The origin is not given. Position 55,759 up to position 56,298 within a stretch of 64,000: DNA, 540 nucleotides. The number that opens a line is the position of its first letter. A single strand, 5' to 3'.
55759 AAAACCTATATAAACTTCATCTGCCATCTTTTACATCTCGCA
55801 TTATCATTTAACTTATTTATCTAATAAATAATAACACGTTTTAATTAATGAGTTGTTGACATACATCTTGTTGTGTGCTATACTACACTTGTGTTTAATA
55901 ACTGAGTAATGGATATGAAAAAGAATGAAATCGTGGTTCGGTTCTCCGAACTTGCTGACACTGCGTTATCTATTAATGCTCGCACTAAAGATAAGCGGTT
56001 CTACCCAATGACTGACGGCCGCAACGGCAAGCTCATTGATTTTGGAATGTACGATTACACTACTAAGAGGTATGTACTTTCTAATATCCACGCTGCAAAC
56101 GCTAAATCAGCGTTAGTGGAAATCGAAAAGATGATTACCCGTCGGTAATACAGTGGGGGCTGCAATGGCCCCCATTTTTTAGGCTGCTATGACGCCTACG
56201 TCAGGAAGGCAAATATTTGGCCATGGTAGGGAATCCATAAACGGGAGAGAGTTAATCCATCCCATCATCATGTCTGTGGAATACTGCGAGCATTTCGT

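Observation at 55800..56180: Opposite-strand mini-gene with its own consensus promoter and terminator inside the baseplate operon, sitting on a palindromic late-like promoter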

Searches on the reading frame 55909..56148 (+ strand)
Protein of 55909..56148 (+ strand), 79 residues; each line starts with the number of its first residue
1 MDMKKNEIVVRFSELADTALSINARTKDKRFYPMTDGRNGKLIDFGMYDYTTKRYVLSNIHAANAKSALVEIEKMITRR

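Call 5: search_protein_families(library=pfam, proteins=[window:55909-56148:+], max_evalue=1)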
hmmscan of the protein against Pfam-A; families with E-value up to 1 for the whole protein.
window:55909-56148:+ (79 aa): 0 families

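Call 7: search_protein_families(library=phrogs, proteins=[window:55909-56148:+], max_evalue=1)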
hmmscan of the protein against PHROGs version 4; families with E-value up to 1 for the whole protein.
window:55909-56148:+ (79 aa): 1 family
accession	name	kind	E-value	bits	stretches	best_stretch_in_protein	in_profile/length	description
phrog_5766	-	unknown function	0.15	13.2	1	42-56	16-30/52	-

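Call 8: search_dna_similar(query=window:55909-56145:+, collection=phages, mode=protein, max_evalue=10, max_rows=30)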
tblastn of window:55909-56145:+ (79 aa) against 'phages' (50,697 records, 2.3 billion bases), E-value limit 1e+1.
Records with a match: 12; places in all: 12; records where one place covers at least 80% of the query: 11.
Best place of each record, by identity: <60% 12.
By first word of the organism name: Pseudomonas 11; Salicola 1.
By host as written in the record: Pseudomonas aeruginosa PAO1 5; Pseudomonas aeruginosa 3; - 3; Salicola sp. PV4 1.
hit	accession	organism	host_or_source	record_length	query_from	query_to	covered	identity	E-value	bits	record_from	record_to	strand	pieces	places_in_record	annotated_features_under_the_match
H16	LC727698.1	Pseudomonas phage sp. 30-3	Pseudomonas aeruginosa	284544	9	77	87%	31.9%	2e-5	45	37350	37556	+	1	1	hypothetical protein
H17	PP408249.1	Pseudomonas phage vB_Pa-PAC2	Pseudomonas aeruginosa PAO1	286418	9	77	87%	31.9%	2e-5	45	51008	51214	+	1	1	hypothetical protein (x2)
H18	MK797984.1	Pseudomonas phage vB_PaeM_PA5oct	-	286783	9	77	87%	31.9%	2e-5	45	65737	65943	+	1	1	hypothetical protein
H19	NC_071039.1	Pseudomonas phage vB_PaeM_PA5oct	-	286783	9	77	87%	31.9%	2e-5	45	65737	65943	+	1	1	hypothetical protein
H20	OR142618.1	Pseudomonas phage Callisto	Pseudomonas aeruginosa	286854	9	77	87%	31.9%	2e-5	45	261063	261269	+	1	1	hypothetical protein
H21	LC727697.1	Pseudomonas phage sp. 30-2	Pseudomonas aeruginosa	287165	9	77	87%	31.9%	2e-5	45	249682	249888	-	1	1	hypothetical protein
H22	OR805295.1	Pseudomonas phage Paride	Pseudomonas aeruginosa PAO1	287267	9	77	87%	31.9%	2e-5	45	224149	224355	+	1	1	hypothetical protein (x2)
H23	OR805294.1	Pseudomonas phage Ettore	Pseudomonas aeruginosa PAO1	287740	9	77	87%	31.9%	2e-5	45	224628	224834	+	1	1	hypothetical protein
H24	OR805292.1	Pseudomonas phage Cassandra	Pseudomonas aeruginosa PAO1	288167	9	77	87%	31.9%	2e-5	45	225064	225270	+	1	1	hypothetical protein (x2)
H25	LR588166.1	Pseudomonas phage vB_PaeM_MIJ3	-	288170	9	77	87%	31.9%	2e-5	45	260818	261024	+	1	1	hypothetical protein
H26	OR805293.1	Pseudomonas phage Deifobo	Pseudomonas aeruginosa PAO1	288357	9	77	87%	31.9%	2e-5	45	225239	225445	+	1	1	hypothetical protein (x2)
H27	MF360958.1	Salicola phage SCTP-2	Salicola sp. PV4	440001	22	55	43%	44.1%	2e+0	32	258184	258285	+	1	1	269: hypothetical protein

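Call 9: find_homologous_proteins(query=window:55909-56145:+, max_evalue=0.1)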
Query window:55909-56145:+ (79 aa): 4 proteins with E <= 0.1 among 4 candidates.
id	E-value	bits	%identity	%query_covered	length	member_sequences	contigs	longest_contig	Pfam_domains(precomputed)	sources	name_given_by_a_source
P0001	1.7e-42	159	100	97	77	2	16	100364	-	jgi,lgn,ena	-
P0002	1.0e-25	106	68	96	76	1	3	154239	-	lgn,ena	-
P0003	3.5e-25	105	66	97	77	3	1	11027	-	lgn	-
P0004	9.2e-24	100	66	96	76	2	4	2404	-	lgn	-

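Call 10: get_annotated_region(hit=H18, flank=4000)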
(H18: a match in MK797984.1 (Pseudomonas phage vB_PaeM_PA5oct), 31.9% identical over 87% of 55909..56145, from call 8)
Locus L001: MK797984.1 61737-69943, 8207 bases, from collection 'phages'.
description: Pseudomonas phage vB_PaeM_PA5oct, complete genome.
organism: Pseudomonas phage vB_PaeM_PA5oct (NCBI taxid 2163605)
taxonomy: Viruses; Duplodnaviria; Heunggongvirae; Uroviricota; Caudoviricetes; Arenbergviridae; Wroclawvirus; Wroclawvirus PA5oct
host: -; source: -; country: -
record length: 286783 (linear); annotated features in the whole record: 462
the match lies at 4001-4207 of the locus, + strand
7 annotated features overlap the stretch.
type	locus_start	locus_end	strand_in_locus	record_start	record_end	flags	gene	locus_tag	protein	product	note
CDS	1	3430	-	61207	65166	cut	-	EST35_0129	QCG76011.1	baseplate wedge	ESI-MS/MS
CDS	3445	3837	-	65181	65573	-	-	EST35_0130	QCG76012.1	baseplate protein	ESI-MS/MS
CDS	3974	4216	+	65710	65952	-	-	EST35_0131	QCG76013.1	hypothetical protein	-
CDS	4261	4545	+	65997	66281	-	-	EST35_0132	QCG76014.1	hypothetical protein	-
CDS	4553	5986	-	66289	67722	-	-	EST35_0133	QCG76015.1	baseplate hub subunit and tail lysozyme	ESI-MS/MS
CDS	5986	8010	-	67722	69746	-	-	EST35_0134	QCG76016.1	structural protein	ESI-MS/MS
CDS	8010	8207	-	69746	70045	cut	-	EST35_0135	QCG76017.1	hypothetical protein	-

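Call 17: find_encoding_contigs(protein=P0002, flank=6000, max_places=3)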
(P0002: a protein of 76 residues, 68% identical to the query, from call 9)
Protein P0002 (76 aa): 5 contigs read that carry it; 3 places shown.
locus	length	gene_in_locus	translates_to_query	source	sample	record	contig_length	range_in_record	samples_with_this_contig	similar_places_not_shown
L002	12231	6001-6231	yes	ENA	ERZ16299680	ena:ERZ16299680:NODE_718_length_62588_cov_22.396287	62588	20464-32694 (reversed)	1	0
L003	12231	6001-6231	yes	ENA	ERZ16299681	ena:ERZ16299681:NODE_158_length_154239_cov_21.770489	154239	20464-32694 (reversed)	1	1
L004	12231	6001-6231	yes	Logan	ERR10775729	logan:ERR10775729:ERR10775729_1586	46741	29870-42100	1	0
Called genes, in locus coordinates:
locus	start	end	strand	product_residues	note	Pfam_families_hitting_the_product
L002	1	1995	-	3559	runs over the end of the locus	-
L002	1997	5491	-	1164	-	PF27647:DUF8360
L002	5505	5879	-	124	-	PF04965:GPW_gp25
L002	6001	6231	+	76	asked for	-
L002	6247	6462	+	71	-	-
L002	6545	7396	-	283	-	-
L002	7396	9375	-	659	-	PF04717:Phage_base_V (faint)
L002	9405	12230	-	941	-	-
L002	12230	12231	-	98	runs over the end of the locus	-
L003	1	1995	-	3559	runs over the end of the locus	-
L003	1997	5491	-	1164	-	PF27647:DUF8360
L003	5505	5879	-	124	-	PF04965:GPW_gp25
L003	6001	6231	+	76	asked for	-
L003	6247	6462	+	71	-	-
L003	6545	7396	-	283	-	-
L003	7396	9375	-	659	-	PF04717:Phage_base_V (faint)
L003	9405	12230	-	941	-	-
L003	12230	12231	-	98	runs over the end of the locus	-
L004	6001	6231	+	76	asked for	-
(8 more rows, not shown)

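Call 18: find_encoding_contigs(protein=P0003, flank=5000, max_places=3)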
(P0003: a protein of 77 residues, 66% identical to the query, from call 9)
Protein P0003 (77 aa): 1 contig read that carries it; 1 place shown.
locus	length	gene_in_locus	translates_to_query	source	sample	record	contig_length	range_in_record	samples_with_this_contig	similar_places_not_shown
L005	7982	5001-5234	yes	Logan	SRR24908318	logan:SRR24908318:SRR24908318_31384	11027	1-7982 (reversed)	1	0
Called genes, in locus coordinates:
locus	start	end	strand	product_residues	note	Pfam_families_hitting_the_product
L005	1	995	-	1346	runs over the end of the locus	?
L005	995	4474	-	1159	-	PF27647:DUF8360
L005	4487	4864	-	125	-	PF04965:GPW_gp25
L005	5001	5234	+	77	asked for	-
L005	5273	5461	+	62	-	-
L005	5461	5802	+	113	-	-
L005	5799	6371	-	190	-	PF13640:2OG-FeII_Oxy_3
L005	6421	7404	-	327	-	-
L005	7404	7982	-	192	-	?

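Call 19: find_encoding_contigs(protein=P0004, flank=5000, max_places=4)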
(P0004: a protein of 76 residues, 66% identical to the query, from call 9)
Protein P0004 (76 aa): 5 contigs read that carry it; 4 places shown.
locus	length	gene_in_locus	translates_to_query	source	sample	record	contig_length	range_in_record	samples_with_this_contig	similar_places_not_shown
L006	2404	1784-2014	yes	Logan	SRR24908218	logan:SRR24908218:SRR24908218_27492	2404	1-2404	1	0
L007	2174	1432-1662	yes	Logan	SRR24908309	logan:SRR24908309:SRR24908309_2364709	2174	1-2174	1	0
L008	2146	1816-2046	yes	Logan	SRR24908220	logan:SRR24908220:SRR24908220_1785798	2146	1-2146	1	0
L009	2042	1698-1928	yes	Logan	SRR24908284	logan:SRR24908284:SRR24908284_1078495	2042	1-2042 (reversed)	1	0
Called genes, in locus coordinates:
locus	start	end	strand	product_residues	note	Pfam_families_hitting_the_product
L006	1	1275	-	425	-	?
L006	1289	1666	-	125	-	PF04965:GPW_gp25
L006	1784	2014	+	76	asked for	-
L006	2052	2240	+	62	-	-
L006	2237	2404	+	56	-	?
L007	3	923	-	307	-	?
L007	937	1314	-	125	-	PF04965:GPW_gp25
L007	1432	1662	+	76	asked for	-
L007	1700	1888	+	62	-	-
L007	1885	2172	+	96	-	?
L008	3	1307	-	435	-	?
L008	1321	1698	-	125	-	PF04965:GPW_gp25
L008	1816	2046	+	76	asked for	-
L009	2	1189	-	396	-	?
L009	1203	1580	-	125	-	PF04965:GPW_gp25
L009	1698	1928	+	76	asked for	-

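Call 22: find_homologous_proteins(query=L001:3974-4213:+, max_evalue=0.1)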
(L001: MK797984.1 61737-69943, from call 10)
Query L001:3974-4213:+ (80 aa): 4 proteins with E <= 0.1 among 4 candidates.
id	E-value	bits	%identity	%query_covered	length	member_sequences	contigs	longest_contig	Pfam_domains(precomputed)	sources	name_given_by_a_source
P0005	2.7e-36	140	79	100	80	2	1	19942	-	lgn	-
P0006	5.8e-35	136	75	100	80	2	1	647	-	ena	-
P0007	8.8e-33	129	100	78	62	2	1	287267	-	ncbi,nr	ncbi:hypothetical protein Paride_0440 [Pseudomonas phage Paride]|nr:hypothetical protein Paride_0440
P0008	1.2e-21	94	100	57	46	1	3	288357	-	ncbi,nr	ncbi:hypothetical protein Cassandra_0446 [Pseudomonas phage Cassandra]|nr:hypothetical protein Cassa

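Call 35: predict_structure(alignment_id=A2)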
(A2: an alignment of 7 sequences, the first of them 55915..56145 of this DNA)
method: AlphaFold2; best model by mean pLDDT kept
length: 77 residues; sequences in the alignment: 7
mean_pLDDT: 61.1   pTM: 0.40
mean pLDDT of the five models: 61.1, 60.6, 59.6, 54.6, 52.2
residues with pLDDT >= 90: 0; 70-90: 20; 50-70: 43; < 50: 14
segments of 3 or more residues with pLDDT < 50: 1-8, 58-61
pLDDT, mean of each block of 10 residues (from residue 1): 40 69 73 62 72 58 56 57
secondary structure, 60 per line:
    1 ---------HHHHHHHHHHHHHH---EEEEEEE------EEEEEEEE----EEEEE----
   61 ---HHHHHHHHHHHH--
elements in order: H10-23 E27-33 E40-47 E52-56 H64-75

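Call 36: search_protein_representatives(alignment_id=A2)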
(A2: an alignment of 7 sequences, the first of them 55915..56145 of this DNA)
Query: 7 sequences, 77 profile positions. Proteins with E-value up to 0.001 (for the whole library): 57; up to 1e-10: 32; up to 1e-30: 0. The best 57 are listed.
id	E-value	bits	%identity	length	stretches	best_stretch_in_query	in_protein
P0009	7.4e-25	102.7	-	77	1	1-75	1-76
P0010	4.9e-22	93.7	-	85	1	1-75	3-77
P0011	8.0e-21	89.8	-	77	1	1-75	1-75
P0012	3.2e-19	84.7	-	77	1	1-75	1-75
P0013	7.4e-19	83.5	-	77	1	1-77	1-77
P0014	4.9e-18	80.9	-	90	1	1-74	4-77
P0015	9.4e-18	80.0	-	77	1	8-75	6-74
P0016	3.2e-17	78.3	-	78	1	4-75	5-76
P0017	4.1e-17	77.9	-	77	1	4-75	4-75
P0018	7.8e-17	77.0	-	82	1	1-77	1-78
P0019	2.0e-16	75.7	-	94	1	5-75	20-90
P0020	2.6e-16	75.4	-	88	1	4-75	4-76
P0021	4.0e-16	74.8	-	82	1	5-75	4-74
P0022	1.1e-15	73.4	-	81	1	4-75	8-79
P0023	1.3e-15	73.1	-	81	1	3-75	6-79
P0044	6.2e-10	54.9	-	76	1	12-68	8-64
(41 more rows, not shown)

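Call 39: search_solved_structures(query=A5, max_evalue=10, show_alignments=2)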
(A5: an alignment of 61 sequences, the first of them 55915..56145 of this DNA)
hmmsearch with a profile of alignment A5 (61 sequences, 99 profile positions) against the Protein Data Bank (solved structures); distinct sequences matched with E-value up to 10: 1.
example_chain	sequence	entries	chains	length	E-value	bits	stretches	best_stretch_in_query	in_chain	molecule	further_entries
8wzu_A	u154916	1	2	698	0.99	12.4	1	8-45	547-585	4-hydroxybutyrate--CoA ligase [ADP-forming]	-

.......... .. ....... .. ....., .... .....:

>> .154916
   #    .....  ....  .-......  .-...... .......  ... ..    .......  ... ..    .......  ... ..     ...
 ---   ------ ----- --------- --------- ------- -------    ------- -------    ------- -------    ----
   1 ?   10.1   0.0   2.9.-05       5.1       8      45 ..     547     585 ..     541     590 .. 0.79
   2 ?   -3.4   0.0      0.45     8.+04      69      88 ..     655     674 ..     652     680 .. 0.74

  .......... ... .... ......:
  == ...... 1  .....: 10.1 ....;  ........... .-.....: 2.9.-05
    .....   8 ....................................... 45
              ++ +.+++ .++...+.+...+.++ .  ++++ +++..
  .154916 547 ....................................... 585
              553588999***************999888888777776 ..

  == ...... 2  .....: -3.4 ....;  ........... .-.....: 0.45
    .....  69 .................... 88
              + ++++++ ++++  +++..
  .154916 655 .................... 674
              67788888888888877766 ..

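Call 40: search_protein_families(library=phrogs, alignment_id=A5, max_evalue=0.01)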
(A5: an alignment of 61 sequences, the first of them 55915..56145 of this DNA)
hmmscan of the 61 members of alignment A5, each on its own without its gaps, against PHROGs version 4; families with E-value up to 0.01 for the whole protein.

A. member 1, window:55915-56145:+ (77 aa): 0 families

B. families by the number of members that match (of 61 scanned): 3 families
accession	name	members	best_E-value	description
phrog_1434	-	2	3.6e-06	-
phrog_11634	-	1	0.00078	-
phrog_17252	-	1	0.0032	-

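Call 41: fold_search(model_id=the predicted structure, library=pdb)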
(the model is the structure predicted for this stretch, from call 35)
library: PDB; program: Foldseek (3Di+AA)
matches with E <= 10: 340; with E <= 0.001: 0
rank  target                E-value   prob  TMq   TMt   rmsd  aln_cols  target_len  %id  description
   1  8v45_E                3.8e-01  0.72  0.41  0.10   3.0        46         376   24  CryoEM structure of AriA-Ocr complex (released 2024-06-26)
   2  8v45_A                4.0e-01  0.72  0.41  0.10   3.1        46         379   22  CryoEM structure of AriA-Ocr complex (released 2024-06-26)
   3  9dsb_A                5.0e-01  0.20  0.34  0.21   8.1        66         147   15  Crystal Structure of Spermin/spermidine N-Acetyltransferase from Enterococcus faecalis V583 (released 2025-05-28)
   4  1pz4                  7.0e-01  0.13  0.27  0.20   8.6        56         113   21  The structural determination of an insect (mosquito) Sterol Carrier Protein-2 with a ligand bound C16 Fatty Acid at 1.35 (released 2003-09-30)
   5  1qk9_MODEL_1_A        7.0e-01  0.08  0.21  0.18   6.8        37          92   16  The solution structure of the domain from MeCP2 that binds to methylated DNA (released 1999-10-08)
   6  9dsb_B                7.5e-01  0.30  0.36  0.22   4.5        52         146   19  Crystal Structure of Spermin/spermidine N-Acetyltransferase from Enterococcus faecalis V583 (released 2025-05-28)
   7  7feo_A                9.2e-01  0.20  0.32  0.44   6.0        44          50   20  Crystal structure of AtMBD5 MBD domain (released 2021-12-29)
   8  2eui_A                9.9e-01  0.09  0.30  0.18   9.7        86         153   13  Crystal structure of a probable acetyltransferase (released 2005-12-06)
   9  3u55                  9.9e-01  0.09  0.30  0.13  11.2        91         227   20  Crystal structure (Type-2) of SAICAR synthetase from Pyrococcus horikoshii OT3 (released 2012-10-17)
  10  8kea_V                1.1e+00  0.14  0.36  0.26   9.0        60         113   15  Cyanophage A-1(L) baseplate-initiators (released 2024-04-10)
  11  3u54_A                1.2e+00  0.08  0.29  0.13  11.3        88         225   17  Crystal structure (Type-1) of SAICAR synthetase from Pyrococcus horikoshii OT3 (released 2012-10-17)
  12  4o7n                  1.5e+00  0.08  0.30  0.13  11.2        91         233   20  SAICAR synthetase (Type-2) in complex with ADP (released 2014-12-31)
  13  7fef_A                1.7e+00  0.14  0.31  0.44   5.6        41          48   17  Crystal structure of AtMBD6 with DNA (released 2021-12-29)
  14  7d8k_MODEL_1_A        1.7e+00  0.08  0.29  0.31   6.2        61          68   21  Solution structure of the methyl-CpG binding domain of MBD6 from Arabidopsis thaliana (released 2021-10-20)
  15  2eui_E                2.0e+00  0.10  0.29  0.17   6.6        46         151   15  Crystal structure of a probable acetyltransferase (released 2005-12-06)
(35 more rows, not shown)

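Call 42: find_homologous_proteins(query=A5, max_evalue=0.001)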
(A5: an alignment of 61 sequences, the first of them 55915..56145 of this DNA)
Query A5 (61 sequences) (77 aa, profile of the alignment): 24 proteins with E <= 0.001 among 439 candidates.
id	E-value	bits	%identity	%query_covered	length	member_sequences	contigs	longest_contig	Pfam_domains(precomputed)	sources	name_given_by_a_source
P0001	1.4e-25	107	100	100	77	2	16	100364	-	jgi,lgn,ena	-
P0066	2.6e-24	103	61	99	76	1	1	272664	-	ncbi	-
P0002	3.2e-24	102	68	99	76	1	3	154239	-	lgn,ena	-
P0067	7.8e-24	101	66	99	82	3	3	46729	-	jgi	jgi:hypothetical protein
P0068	2.3e-23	100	53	96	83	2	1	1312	-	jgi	-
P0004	1.0e-22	97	66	99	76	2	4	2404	-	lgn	-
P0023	1.8e-22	97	41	96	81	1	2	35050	-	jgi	-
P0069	2.3e-22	96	48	96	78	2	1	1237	-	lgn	-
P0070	1.3e-21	94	53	96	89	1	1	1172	-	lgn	-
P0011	3.3e-21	93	57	96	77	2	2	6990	-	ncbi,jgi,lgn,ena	-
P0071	3.6e-21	92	53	99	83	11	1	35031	-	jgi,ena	-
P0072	5.3e-21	92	46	96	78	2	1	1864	-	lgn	-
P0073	2.0e-19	87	40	91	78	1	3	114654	-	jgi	jgi:hypothetical protein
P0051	6.2e-19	85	30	84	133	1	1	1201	-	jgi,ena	-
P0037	1.4e-18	84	31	62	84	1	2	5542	-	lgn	-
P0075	6.4e-18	82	45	62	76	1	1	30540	-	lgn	-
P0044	8.3e-16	75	33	82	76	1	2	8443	-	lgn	-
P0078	2.6e-11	61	36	70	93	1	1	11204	-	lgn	-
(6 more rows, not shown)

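Call 45: find_encoding_contigs(protein=P0066, flank=8000, max_places=2)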
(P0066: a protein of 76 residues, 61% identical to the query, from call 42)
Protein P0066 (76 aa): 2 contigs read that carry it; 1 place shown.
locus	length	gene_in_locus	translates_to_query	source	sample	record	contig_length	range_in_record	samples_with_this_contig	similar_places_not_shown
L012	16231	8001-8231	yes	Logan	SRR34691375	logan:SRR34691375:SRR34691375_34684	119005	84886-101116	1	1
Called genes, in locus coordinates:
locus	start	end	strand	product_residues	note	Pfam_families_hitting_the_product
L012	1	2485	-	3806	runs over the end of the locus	-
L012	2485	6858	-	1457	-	PF27647:DUF8360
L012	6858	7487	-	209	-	PF07460:NUMOD3 (faint)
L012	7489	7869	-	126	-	PF04965:GPW_gp25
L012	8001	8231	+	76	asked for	-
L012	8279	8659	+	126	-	-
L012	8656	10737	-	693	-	PF04717:Phage_base_V (faint)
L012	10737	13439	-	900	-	-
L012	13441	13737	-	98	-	-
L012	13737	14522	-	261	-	-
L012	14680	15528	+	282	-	-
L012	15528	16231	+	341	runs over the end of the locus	-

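Call 46: find_encoding_contigs(protein=P0073, flank=8000, max_places=2)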
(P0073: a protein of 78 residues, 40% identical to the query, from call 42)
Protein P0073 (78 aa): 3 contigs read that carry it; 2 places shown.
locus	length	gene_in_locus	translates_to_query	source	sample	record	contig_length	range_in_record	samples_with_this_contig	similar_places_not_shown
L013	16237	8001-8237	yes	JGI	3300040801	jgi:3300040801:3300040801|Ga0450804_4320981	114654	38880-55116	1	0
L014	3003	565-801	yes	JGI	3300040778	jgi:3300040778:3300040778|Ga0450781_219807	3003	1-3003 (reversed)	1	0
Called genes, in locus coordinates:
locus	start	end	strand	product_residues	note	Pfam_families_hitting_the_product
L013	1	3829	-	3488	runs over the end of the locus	PF00561:Abhydrolase_1 (faint), PF02839:CBM_5_12 (faint), PF07859:Abhydrolase_3 (faint), PF20434:BD-FAE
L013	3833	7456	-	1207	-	PF27647:DUF8360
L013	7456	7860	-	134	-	PF04965:GPW_gp25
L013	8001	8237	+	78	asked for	-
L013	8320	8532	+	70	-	-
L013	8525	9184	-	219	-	PF01844:HNH (faint)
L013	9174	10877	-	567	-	PF04717:Phage_base_V (faint)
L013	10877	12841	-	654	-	-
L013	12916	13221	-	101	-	-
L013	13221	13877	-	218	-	-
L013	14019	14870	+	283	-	-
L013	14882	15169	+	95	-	-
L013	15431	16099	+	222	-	-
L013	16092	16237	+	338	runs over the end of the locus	-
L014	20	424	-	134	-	PF04965:GPW_gp25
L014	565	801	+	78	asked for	-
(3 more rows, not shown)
